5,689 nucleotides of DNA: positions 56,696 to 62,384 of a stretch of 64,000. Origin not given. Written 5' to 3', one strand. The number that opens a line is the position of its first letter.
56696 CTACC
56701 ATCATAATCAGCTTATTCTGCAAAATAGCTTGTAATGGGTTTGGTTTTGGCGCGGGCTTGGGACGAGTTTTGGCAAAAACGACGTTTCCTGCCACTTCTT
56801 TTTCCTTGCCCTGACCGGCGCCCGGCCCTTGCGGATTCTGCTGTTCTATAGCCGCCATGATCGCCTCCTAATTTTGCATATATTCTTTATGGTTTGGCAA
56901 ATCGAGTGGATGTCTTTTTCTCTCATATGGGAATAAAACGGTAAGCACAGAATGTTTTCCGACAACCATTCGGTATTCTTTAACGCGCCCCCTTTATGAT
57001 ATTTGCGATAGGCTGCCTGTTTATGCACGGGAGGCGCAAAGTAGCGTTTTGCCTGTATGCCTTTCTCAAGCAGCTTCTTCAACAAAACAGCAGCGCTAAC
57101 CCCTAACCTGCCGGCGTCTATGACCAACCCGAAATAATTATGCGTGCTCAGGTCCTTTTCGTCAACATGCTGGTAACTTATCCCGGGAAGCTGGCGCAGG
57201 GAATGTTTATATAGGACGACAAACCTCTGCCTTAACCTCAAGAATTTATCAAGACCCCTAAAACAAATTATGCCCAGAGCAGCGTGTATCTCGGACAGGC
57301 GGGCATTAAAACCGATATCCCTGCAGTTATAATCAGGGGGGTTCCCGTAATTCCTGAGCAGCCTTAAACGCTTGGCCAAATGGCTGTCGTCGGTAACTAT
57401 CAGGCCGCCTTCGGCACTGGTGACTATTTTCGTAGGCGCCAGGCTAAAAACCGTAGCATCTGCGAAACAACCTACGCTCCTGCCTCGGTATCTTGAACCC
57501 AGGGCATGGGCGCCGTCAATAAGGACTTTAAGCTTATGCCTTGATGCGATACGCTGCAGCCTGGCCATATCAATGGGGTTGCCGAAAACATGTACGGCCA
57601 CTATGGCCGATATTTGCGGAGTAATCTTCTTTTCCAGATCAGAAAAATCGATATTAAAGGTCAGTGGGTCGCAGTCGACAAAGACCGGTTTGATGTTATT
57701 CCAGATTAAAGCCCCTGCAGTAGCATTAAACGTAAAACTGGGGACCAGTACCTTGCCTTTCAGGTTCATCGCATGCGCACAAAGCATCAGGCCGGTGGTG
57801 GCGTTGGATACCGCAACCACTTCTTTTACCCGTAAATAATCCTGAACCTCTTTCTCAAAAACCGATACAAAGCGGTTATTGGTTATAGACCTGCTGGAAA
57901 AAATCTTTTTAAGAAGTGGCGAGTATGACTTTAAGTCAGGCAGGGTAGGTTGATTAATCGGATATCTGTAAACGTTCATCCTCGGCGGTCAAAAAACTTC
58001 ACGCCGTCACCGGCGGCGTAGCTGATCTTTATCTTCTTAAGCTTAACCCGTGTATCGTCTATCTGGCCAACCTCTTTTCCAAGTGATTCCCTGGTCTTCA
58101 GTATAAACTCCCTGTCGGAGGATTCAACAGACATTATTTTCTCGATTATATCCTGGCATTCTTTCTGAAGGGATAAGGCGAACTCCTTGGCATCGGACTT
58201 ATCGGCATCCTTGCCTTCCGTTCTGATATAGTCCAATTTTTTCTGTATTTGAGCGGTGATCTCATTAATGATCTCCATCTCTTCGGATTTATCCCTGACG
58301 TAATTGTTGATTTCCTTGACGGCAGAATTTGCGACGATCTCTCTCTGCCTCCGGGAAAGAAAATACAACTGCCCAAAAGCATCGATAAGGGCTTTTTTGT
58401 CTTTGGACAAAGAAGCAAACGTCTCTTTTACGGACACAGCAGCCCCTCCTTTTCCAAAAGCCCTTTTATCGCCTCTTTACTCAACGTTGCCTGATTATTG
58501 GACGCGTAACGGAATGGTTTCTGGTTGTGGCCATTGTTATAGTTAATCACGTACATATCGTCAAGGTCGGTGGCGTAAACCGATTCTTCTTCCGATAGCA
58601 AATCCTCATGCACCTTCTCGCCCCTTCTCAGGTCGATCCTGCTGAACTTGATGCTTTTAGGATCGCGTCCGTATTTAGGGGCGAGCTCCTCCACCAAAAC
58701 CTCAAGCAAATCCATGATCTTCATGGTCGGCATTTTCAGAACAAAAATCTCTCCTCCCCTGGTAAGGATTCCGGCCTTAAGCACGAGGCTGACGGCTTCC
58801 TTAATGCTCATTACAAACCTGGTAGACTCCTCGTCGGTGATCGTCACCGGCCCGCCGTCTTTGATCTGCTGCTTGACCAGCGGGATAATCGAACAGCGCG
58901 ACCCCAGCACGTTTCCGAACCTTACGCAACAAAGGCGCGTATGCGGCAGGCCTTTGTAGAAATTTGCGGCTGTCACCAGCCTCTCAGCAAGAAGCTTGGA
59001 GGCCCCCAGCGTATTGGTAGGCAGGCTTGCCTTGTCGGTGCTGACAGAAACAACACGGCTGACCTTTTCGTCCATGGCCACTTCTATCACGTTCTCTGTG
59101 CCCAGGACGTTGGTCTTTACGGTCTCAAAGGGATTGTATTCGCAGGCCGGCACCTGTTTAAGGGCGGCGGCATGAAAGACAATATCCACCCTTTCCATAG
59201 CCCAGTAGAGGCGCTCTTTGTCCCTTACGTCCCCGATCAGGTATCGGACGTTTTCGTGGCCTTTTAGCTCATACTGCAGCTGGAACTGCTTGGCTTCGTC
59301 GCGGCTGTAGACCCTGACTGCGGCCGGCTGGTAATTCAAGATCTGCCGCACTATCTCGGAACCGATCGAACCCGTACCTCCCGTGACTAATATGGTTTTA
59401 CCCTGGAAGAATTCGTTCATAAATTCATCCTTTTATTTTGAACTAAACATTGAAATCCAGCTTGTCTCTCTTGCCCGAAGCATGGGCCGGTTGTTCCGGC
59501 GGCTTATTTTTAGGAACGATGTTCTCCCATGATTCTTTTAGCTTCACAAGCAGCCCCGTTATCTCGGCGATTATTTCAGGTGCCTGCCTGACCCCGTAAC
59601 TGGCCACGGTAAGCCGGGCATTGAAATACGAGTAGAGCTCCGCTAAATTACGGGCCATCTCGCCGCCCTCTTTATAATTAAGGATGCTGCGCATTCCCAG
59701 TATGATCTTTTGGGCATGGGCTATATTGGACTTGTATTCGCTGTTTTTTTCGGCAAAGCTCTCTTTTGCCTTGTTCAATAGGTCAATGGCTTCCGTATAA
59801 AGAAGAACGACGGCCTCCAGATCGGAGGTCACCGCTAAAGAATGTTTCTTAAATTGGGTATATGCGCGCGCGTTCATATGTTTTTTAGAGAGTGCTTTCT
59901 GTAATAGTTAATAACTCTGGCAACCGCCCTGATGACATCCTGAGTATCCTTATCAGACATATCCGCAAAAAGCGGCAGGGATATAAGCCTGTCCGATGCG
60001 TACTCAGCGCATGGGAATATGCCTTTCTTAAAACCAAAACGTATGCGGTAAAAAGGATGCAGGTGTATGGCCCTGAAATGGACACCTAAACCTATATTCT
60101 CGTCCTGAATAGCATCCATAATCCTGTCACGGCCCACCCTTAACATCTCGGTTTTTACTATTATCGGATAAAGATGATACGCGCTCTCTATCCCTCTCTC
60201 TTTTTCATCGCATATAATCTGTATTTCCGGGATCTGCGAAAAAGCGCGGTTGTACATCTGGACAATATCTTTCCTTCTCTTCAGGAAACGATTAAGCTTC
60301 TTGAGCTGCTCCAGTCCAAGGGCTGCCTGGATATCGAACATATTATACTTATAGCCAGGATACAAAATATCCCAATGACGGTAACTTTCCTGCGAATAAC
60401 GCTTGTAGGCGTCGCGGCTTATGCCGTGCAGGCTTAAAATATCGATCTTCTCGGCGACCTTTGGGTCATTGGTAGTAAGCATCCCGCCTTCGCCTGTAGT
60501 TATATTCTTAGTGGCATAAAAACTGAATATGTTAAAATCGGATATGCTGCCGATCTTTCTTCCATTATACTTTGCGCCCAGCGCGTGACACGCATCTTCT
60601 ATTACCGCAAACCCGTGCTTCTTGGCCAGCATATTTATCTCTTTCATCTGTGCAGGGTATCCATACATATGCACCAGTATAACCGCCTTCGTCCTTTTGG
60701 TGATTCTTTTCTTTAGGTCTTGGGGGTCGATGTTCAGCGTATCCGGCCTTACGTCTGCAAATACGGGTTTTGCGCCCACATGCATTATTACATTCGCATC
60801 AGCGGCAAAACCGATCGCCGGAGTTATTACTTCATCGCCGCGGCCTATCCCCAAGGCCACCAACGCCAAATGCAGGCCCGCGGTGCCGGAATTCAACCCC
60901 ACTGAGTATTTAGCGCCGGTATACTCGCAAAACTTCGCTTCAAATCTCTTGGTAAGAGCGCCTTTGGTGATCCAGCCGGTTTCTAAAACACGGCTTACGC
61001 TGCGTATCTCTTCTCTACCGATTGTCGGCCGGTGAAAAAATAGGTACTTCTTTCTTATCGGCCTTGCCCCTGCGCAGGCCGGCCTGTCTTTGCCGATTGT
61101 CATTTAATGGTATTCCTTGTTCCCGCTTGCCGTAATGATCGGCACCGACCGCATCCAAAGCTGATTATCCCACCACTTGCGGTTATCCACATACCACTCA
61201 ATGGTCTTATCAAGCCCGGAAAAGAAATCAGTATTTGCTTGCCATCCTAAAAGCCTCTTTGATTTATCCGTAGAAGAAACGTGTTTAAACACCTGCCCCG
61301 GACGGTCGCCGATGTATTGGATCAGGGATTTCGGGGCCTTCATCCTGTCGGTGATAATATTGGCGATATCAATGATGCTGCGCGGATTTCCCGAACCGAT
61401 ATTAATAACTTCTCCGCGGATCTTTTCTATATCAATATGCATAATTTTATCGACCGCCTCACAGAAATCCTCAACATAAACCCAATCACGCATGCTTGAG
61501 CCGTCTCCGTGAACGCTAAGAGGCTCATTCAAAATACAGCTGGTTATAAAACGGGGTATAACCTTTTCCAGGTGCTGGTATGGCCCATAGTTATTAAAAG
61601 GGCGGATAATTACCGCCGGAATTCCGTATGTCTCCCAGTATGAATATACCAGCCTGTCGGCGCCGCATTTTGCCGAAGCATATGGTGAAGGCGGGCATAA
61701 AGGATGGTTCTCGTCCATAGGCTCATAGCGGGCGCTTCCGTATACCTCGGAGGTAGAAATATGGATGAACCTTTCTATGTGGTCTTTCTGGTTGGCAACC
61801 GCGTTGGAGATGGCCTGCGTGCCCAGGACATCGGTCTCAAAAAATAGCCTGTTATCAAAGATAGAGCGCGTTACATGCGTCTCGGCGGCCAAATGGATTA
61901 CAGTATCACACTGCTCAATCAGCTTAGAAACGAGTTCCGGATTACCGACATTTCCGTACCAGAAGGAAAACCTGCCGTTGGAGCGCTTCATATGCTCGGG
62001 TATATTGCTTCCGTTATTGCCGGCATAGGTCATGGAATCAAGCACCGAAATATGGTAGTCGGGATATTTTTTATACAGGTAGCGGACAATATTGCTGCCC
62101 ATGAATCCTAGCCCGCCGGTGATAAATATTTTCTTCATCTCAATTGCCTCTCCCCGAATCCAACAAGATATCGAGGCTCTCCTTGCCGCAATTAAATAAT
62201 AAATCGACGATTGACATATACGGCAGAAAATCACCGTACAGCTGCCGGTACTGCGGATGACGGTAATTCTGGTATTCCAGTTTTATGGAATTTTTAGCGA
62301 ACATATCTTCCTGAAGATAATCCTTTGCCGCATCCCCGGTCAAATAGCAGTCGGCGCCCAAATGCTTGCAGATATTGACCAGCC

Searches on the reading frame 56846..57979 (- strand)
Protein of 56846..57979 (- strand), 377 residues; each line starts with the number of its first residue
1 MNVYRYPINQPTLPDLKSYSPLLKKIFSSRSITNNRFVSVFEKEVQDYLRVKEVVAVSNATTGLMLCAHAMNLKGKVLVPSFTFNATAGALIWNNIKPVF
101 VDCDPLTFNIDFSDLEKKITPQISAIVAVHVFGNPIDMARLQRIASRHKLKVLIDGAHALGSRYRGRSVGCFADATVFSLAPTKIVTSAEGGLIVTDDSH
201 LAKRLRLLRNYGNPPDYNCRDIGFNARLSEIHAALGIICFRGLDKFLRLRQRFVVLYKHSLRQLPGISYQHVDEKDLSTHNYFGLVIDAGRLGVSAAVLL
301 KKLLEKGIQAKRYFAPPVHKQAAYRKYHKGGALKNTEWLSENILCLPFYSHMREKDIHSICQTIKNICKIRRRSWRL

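Call 7: search_protein_families(library=pfam, proteins=[window:56846-57979:-], max_evalue=0.001)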
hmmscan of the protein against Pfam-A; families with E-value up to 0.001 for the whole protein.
window:56846-57979:- (377 aa): 2 families
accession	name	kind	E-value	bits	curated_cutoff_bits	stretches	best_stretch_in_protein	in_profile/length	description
PF01041.23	DegT_DnrJ_EryC1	-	3.9e-96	322.8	19.8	1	23-364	11-359/360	DegT/DnrJ/EryC1/StrS aminotransferase family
PF00155.27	Aminotran_1_2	-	5e-07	29.7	19.7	1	2-161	9-191/361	Aminotransferase class I and II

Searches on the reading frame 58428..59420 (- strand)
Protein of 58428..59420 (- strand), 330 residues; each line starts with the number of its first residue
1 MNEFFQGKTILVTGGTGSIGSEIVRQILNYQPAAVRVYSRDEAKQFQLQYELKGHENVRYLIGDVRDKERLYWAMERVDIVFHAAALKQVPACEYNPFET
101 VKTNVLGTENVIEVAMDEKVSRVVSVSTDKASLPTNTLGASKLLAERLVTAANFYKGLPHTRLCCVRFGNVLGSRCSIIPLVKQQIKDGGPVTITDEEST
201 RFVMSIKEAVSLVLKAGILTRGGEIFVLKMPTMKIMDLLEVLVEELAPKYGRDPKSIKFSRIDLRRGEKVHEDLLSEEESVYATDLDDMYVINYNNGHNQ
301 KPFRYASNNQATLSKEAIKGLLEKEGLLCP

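Call 7: search_protein_families(library=pfam, proteins=[window:58428-59420:-], max_evalue=0.001)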
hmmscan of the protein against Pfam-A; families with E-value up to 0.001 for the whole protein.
window:58428-59420:- (330 aa): 10 families
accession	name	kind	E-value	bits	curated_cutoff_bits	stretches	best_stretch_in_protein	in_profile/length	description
PF02719.21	Polysacc_synt_2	-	1.2e-102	343.5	20.2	1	10-292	1-291/293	Polysaccharide biosynthesis protein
PF01370.27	Epimerase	-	1.2e-24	87.5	20.9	1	10-216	1-224/240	NAD dependent epimerase/dehydratase family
PF01073.25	3Beta_HSD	-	1.6e-21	77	22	1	11-131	1-119/280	3-beta hydroxysteroid dehydrogenase/isomerase family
PF16363.11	GDP_Man_Dehyd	-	1.3e-15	58.2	27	1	11-129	1-130/332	GDP-mannose 4,6 dehydratase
PF13460.12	NAD_binding_10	-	1.7e-13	51.2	27.2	1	14-132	1-102/184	NAD(P)H-binding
PF07993.18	NAD_binding_4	-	7.9e-12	45.3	20.1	1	12-131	1-139/258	Male sterility protein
PF04321.23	RmlD_sub_bind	-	7.7e-11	42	27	1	9-130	2-103/287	RmlD substrate binding domain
PF05368.20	NmrA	-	4.7e-10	40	27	1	8-193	3-175/298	NmrA-like family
PF00106.31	adh_short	-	6.4e-07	29.5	26.6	1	8-133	1-141/195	short chain dehydrogenase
PF08659.16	KR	-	1.7e-05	25.3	22.6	1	9-126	2-134/180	KR domain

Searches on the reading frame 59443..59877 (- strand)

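Call 7: search_protein_families(library=pfam, proteins=[window:59443-59877:-], max_evalue=0.001)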
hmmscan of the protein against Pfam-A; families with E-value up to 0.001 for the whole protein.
window:59443-59877:- (144 aa): 1 family
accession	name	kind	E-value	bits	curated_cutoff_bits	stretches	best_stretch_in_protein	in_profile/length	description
PF02561.19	FliS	-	1.3e-22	80.6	26.7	1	6-120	1-114/115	Flagellar protein FliS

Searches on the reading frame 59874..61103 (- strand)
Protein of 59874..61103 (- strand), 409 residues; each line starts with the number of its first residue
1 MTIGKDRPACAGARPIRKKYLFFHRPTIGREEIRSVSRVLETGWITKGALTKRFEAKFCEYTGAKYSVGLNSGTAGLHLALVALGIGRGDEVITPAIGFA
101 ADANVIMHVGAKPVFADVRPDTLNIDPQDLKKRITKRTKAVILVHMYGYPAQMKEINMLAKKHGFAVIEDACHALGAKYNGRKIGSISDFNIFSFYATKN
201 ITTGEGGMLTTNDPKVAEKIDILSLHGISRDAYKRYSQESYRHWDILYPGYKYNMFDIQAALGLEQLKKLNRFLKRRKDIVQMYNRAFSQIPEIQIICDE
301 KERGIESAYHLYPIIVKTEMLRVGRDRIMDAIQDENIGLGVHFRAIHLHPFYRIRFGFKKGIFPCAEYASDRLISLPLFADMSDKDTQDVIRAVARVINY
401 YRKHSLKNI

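Call 7: search_protein_families(library=pfam, proteins=[window:59874-61103:-], max_evalue=0.001)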
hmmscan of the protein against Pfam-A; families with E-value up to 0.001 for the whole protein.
window:59874-61103:- (409 aa): 5 families
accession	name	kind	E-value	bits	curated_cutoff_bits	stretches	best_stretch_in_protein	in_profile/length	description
PF01041.23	DegT_DnrJ_EryC1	-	2.9e-130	435.1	19.8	1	27-394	2-359/360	DegT/DnrJ/EryC1/StrS aminotransferase family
PF01212.27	Beta_elim_lyase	-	1.5e-07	31.5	27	1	51-284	34-226/288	Beta-eliminating lyase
PF00155.27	Aminotran_1_2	-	1.4e-06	28.2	19.7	1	52-177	45-192/361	Aminotransferase class I and II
PF01053.26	Cys_Met_Meta_PP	-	8.3e-05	21.7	27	1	51-201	54-200/381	Cys/Met metabolism PLP-dependent enzyme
PF00266.25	Aminotran_5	-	0.00022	20.8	21.5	1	72-176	69-181/371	Aminotransferase class-V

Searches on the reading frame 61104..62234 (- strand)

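Call 7: search_protein_families(library=pfam, proteins=[window:61104-62234:-], max_evalue=0.001)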
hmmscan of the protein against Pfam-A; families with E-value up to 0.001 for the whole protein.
window:61104-62234:- (376 aa): 7 families
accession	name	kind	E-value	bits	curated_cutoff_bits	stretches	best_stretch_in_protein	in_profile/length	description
PF16363.11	GDP_Man_Dehyd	-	2.7e-66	224.7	27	1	37-343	1-331/332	GDP-mannose 4,6 dehydratase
PF01370.27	Epimerase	-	1.8e-55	188.4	20.9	1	36-280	1-240/240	NAD dependent epimerase/dehydratase family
PF01073.25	3Beta_HSD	-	3.8e-18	66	22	1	38-259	2-223/280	3-beta hydroxysteroid dehydrogenase/isomerase family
PF02719.21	Polysacc_synt_2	-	5.8e-13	49.1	20.2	1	36-162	1-129/293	Polysaccharide biosynthesis protein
PF07993.18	NAD_binding_4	-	2.9e-12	46.8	20.1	1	38-212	1-204/258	Male sterility protein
PF04321.23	RmlD_sub_bind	-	2.9e-09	36.8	27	1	35-203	2-143/287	RmlD substrate binding domain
PF13460.12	NAD_binding_10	-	0.00017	21.9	27.2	1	80-212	30-143/184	NAD(P)H-binding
